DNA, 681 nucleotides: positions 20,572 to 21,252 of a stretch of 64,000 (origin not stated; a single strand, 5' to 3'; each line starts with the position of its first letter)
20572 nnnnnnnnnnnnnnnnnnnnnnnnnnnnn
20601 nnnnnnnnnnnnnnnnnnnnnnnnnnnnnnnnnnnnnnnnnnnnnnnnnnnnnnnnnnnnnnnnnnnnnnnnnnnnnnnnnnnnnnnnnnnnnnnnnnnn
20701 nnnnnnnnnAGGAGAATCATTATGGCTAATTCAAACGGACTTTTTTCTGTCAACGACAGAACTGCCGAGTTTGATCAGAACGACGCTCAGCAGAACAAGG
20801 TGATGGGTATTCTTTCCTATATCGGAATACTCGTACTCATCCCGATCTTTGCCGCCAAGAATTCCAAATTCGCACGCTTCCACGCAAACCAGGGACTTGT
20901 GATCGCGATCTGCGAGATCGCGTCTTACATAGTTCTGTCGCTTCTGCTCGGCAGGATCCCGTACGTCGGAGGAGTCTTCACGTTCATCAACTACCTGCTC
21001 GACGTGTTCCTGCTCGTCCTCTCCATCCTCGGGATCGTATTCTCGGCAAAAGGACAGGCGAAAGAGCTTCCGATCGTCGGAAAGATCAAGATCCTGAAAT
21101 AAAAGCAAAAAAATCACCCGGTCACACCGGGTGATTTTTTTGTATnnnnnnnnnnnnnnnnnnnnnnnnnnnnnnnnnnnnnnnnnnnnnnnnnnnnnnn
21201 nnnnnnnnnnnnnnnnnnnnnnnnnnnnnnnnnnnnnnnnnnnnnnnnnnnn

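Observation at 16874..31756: Convergent pairing of the nuclease/importer operon with the intracellular phosphoesterase operon forms a chemically coherent salvage pathway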

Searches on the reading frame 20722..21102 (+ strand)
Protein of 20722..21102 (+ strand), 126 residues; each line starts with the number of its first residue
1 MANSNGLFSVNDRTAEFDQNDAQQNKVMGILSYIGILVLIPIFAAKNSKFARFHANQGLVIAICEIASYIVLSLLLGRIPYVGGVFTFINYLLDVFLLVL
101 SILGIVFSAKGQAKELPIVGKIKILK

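Call 4: search_protein_families(library=pfam, proteins=[window:20722-21102:+], max_evalue=0.01)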
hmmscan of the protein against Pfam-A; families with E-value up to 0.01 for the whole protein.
window:20722-21102:+ (126 aa): 1 family
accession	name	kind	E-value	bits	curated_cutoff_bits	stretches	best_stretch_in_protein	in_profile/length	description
PF16166.10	TIC20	-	0.0022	18.3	28.6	1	42-120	101-178/181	Chloroplast import apparatus Tic20-like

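Call 62: search_protein_families(library=ncbifam, proteins=[window:20722-21102:+], max_evalue=0.001)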
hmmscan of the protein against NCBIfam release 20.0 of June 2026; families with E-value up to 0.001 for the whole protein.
window:20722-21102:+ (126 aa): 0 families
